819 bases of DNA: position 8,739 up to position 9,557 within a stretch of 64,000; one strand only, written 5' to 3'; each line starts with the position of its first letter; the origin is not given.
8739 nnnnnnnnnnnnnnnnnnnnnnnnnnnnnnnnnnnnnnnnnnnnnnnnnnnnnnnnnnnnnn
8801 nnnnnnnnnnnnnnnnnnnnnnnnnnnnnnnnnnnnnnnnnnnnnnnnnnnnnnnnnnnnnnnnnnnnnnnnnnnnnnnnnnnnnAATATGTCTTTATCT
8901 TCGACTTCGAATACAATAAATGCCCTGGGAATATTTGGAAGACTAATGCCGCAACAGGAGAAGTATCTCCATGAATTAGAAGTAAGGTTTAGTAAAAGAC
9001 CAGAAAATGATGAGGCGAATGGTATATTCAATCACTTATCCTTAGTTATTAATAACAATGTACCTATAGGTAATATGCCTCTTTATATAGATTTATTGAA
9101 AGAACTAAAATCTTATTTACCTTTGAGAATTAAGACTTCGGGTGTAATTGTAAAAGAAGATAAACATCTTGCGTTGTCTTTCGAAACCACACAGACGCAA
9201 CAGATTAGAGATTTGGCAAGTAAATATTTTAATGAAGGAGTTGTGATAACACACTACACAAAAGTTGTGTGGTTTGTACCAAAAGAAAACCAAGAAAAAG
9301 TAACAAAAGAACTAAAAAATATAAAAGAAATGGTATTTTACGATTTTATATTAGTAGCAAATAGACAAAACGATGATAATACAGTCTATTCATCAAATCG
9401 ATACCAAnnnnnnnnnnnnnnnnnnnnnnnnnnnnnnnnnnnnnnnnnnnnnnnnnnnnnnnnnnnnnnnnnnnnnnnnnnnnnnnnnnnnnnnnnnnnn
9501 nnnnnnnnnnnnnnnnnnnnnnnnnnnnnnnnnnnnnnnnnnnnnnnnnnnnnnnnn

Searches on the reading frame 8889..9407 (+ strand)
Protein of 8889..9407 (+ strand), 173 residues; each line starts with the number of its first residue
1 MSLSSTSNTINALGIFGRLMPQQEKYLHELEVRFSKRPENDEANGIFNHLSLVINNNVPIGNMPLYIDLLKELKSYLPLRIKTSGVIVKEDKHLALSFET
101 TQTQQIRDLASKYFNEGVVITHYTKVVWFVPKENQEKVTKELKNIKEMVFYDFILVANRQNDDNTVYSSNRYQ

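Call 3: search_protein_families(library=pfam, proteins=[window:8889-9407:+], max_evalue=1)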
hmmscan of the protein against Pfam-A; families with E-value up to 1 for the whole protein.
window:8889-9407:+ (173 aa): 1 family
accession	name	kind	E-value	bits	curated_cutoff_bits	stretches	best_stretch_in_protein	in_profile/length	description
PF03460.22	NIR_SIR_ferr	-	0.23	11.7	24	1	100-144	23-68/69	Nitrite/Sulfite reductase ferredoxin-like half domain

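Call 4: search_protein_families(library=ncbifam, proteins=[window:8889-9407:+], max_evalue=1)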
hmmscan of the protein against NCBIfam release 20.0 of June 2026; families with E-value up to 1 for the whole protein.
window:8889-9407:+ (173 aa): 0 families

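Call 7: find_homologous_proteins(query=window:8889-9407:+, max_evalue=0.001)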
Query window:8889-9407:+ (173 aa): 111 proteins with E <= 0.001 among 153 candidates.
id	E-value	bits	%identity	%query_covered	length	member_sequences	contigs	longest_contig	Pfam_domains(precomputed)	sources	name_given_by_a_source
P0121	6.0e-108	376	100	100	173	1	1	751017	-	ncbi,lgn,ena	-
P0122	2.5e-86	306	79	99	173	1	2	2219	-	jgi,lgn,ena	-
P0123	7.5e-86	304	79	100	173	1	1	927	-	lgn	-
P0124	4.4e-84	298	75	100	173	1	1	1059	-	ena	-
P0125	2.1e-83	296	77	100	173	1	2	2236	-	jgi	jgi:hypothetical protein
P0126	9.2e-83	294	75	100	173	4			-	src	-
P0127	2.7e-82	293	75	99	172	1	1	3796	-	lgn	-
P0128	3.2e-81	289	75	100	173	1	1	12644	-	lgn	-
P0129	3.2e-81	289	75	100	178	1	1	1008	-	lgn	-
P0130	4.7e-81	289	74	100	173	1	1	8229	-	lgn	-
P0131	7.3e-81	288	75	100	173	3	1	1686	-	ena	-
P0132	3.7e-80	286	75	100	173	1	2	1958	-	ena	-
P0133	5.3e-79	282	75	100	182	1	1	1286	-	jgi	jgi:hypothetical protein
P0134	1.3e-77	277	72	100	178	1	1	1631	-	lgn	-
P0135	1.4e-77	277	72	100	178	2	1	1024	-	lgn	-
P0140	9.3e-77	275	71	100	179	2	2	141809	-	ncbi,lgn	-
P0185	1.6e-62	228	61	99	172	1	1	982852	-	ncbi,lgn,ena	-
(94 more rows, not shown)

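Call 20: find_encoding_contigs(protein=P0140, flank=5000, max_places=2)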
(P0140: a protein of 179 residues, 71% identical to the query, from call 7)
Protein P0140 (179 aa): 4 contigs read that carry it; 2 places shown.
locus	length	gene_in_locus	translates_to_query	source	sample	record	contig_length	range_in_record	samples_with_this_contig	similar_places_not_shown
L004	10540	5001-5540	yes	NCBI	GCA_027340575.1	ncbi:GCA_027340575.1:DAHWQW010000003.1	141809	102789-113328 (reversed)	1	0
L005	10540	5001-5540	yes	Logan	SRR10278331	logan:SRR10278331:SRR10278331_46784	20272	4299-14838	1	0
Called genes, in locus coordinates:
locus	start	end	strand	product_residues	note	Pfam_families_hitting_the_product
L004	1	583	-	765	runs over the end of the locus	PF00912:Transgly, PF00905:Transpeptidase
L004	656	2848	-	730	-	PF00912:Transgly, PF00905:Transpeptidase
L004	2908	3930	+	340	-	PF02674:Colicin_V, PF00188:CAP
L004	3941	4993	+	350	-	PF00162:PGK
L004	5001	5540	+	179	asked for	-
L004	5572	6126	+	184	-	-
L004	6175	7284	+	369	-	PF00044:Gp_dh_N, PF02800:Gp_dh_C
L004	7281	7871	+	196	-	PF13189:Cytidylate_kin2 (weak), PF02224:Cytidylate_kin (weak), PF13207:AAA_17, PF13238:AAA_18, PF13189:Cytidylate_kin2 (weak)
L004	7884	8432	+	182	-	PF18915:DUF5667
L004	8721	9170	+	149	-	PF22811:Zn_ribbon_NrdR, PF03477:ATP-cone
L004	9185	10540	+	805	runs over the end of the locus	PF00317:Ribonuc_red_lgN, PF02867:Ribonuc_red_lgC, PF12637:TSCPD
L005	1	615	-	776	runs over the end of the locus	PF00912:Transgly, PF00905:Transpeptidase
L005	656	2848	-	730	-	PF00912:Transgly, PF00905:Transpeptidase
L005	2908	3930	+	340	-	PF02674:Colicin_V, PF00188:CAP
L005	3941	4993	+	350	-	PF00162:PGK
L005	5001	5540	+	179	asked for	-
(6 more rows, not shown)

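Call 21: find_encoding_contigs(protein=P0185, flank=5000, max_places=2)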
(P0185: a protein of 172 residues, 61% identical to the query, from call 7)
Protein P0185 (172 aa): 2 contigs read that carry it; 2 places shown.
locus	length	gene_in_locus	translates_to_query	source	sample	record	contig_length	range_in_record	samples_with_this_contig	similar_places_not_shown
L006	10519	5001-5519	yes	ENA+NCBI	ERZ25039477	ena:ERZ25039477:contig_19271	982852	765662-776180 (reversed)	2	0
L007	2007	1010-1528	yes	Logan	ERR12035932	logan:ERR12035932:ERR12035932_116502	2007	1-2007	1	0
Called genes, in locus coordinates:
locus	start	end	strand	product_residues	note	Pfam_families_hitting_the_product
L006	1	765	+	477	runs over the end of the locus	PF00009:GTP_EFTU, PF00071:Ras (faint), PF01926:MMR_HSR1, PF22042:EF-G_D2, PF03144:GTP_EFTU_D2 (faint), PF11987:IF-2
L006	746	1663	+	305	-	-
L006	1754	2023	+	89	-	PF00312:Ribosomal_S15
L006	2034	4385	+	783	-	PF01138:RNase_PH, PF03725:RNase_PH_C, PF03726:PNPase (weak), PF01138:RNase_PH, PF00013:KH_1, PF00575:S1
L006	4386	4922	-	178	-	-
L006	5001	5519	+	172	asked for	-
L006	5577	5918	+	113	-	-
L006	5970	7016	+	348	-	PF00004:AAA, PF07728:AAA_5 (weak), PF22667:Lon_lid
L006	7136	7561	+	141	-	PF12850:Metallophos_2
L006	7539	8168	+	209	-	PF03167:UDG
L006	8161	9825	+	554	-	PF00753:Lactamase_B, PF12706:Lactamase_B_2, PF22505:RNase_J_b_CASP, PF17770:RNase_J_C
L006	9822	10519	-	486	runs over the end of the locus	PF13231:PMT_2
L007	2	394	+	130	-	?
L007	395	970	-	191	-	-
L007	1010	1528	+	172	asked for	-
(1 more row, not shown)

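Call 37: find_related_loci(query=A2, collection=metagenome_contigs, flank=4000)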
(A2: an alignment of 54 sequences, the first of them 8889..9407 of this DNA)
Query A2 (173 aa) in metagenome_contigs; peptide patterns used: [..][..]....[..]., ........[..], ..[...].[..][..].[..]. (x = any residue, [..] = any of these).
193 stretches matched a pattern; 62 encode a relative of the query (tblastn E <= 1e-3); 62 distinct loci.
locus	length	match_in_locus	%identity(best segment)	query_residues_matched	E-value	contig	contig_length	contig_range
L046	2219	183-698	79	1-172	1e-97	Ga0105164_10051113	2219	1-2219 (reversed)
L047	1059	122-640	75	1-173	1e-99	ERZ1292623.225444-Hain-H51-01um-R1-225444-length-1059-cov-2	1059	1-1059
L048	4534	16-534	75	1-173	1e-90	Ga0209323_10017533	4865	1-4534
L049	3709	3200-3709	75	1-170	5e-88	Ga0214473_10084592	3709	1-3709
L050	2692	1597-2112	73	1-172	3e-87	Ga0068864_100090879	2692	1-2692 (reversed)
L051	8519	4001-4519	70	1-173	3e-84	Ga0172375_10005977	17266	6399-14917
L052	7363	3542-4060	73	1-173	2e-83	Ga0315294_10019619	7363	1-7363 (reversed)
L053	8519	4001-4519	70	1-173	1e-82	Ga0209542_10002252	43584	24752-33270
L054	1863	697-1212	72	1-172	1e-85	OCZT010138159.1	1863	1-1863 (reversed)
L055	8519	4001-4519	66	1-173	8e-81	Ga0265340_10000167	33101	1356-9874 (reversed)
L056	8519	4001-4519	66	1-173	8e-81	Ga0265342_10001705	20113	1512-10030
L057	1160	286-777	70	1-172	3e-86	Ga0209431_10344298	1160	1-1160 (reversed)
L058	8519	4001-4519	65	1-172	2e-78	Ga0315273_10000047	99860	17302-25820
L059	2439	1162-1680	72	1-173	3e-79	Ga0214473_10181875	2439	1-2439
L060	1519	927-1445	65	1-173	5e-78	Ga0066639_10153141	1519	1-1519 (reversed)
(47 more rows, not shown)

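Call 41: predict_structure(alignment_id=A2)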
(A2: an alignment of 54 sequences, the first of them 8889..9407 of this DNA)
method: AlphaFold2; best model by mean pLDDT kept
length: 173 residues; sequences in the alignment: 54
mean_pLDDT: 94.0   pTM: 0.87
mean pLDDT of the five models: 94.0, 94.0, 93.4, 93.1, 91.2
residues with pLDDT >= 90: 155; 70-90: 11; 50-70: 3; < 50: 4
segments of 3 or more residues with pLDDT < 50: 1-4
pLDDT, mean of each block of 10 residues (from residue 1): 60 97 97 93 90 96 97 98 97 97 98 97 96 97 98 96 95 89
secondary structure, 60 per line:
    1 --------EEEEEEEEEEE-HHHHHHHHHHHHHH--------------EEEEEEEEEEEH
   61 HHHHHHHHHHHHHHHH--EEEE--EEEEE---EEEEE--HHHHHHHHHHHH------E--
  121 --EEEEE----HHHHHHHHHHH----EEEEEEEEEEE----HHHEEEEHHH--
elements in order: E9-19 H21-34 E49-59 H60-76 E79-82 E85-89 E93-97 H100-111 E123-127 H132-142 E147-157 E165-168

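Call 43: search_solved_structures(query=A2, max_evalue=10, show_alignments=2)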
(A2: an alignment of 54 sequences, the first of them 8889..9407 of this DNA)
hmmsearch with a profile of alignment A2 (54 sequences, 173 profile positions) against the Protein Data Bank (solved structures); distinct sequences matched with E-value up to 10: 3.
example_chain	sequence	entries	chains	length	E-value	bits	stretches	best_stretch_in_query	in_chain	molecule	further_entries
4om3_A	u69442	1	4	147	0.42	13.6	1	76-160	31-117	Transducin-like enhancer protein 1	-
4om2_A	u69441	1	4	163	0.55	13.2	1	76-160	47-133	Transducin-like enhancer protein 1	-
2fzf_A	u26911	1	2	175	1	12.3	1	96-149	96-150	hypothetical protein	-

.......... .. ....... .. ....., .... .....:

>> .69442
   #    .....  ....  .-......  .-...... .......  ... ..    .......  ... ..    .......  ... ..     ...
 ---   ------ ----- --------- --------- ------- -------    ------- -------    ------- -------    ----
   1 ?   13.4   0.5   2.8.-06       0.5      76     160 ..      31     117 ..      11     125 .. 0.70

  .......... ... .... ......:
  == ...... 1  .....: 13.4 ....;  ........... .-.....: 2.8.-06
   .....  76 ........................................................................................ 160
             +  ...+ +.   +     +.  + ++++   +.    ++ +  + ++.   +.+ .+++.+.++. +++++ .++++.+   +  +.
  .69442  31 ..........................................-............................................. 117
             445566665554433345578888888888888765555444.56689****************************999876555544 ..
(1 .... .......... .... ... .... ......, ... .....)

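Call 44: fold_search(model_id=the predicted structure, library=pdb)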
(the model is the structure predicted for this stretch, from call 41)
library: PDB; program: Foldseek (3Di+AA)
matches with E <= 10: 367; with E <= 0.001: 17
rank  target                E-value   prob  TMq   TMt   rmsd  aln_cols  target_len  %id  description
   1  2vfy                  6.4e-05  1.00  0.53  0.47   7.0       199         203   11  AKAP18 delta central domain (released 2008-05-06)
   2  1jh6_A                6.8e-05  1.00  0.65  0.63   4.3       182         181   10  Semi-reduced Cyclic Nucleotide Phosphodiesterase from Arabidopsis thaliana (released 2002-02-06)
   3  5h7e                  8.7e-05  1.00  0.51  0.49   6.4       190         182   12  Crystal Structure of native drCPDase (released 2017-09-27)
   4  3j4q_A                9.9e-05  1.00  0.53  0.43   7.0       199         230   11  Pseudo-atomic model of the AKAP18-PKA complex in a bent conformation derived from electron microscopy (released 2013-11-13)
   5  2d4g_A                1.3e-04  1.00  0.60  0.61   4.5       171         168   13  Structure of YjcG protein, a putative 2'-5' RNA ligase from Bacillus subtilis (released 2006-10-17)
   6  5jj2                  1.3e-04  1.00  0.52  0.45   8.2       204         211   13  Crystal structure of the central domain of human AKAP18 gamma/delta in complex with malonate (released 2016-08-03)
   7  1fsi_C                1.4e-04  1.00  0.62  0.62   4.1       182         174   10  CRYSTAL STRUCTURE OF CYCLIC NUCLEOTIDE PHOSPHODIESTERASE OF APPR>P FROM ARABIDOPSIS THALIANA (released 2000-11-22)
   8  1fsi_B                2.1e-04  1.00  0.60  0.61   4.9       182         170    9  CRYSTAL STRUCTURE OF CYCLIC NUCLEOTIDE PHOSPHODIESTERASE OF APPR>P FROM ARABIDOPSIS THALIANA (released 2000-11-22)
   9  2vfk                  2.2e-04  1.00  0.57  0.50   6.0       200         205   12  AKAP18 delta central domain - AMP (released 2008-05-06)
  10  1fsi_A                2.3e-04  1.00  0.61  0.59   4.9       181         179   11  CRYSTAL STRUCTURE OF CYCLIC NUCLEOTIDE PHOSPHODIESTERASE OF APPR>P FROM ARABIDOPSIS THALIANA (released 2000-11-22)
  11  7pub_DQ               3.4e-04  1.00  0.51  0.38   7.2       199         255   10  Late assembly intermediate of the Trypanosoma brucei mitoribosomal small subunit (released 2022-05-04)
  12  5uqj                  3.4e-04  1.00  0.44  0.38   8.0       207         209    9  Structure of yeast Usb1 (released 2017-08-16)
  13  5ldi_D                3.8e-04  1.00  0.53  0.53   5.7       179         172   11  Crystal structure of E.coli LigT in apo form (released 2017-01-18)
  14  5ldj_D                4.9e-04  1.00  0.52  0.54   6.3       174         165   13  Crystal structure of E.coli LigT complexed with phosphate (released 2017-01-18)
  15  1vdx                  4.9e-04  1.00  0.51  0.49   6.0       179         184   15  Crystal Structure of a Pyrococcus horikoshii protein with similarities to 2'5' RNA-ligase (released 2005-04-12)
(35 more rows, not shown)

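Call 46: search_protein_families(library=padloc, proteins=[window:8889-9407:+], max_evalue=0.1)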
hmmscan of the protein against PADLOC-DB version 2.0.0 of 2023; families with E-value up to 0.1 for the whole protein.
window:8889-9407:+ (173 aa): 0 families

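Call 47: search_protein_families(library=phrogs, proteins=[window:8889-9407:+], max_evalue=0.1)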
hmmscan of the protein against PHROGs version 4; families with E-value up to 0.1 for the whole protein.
window:8889-9407:+ (173 aa): 0 families
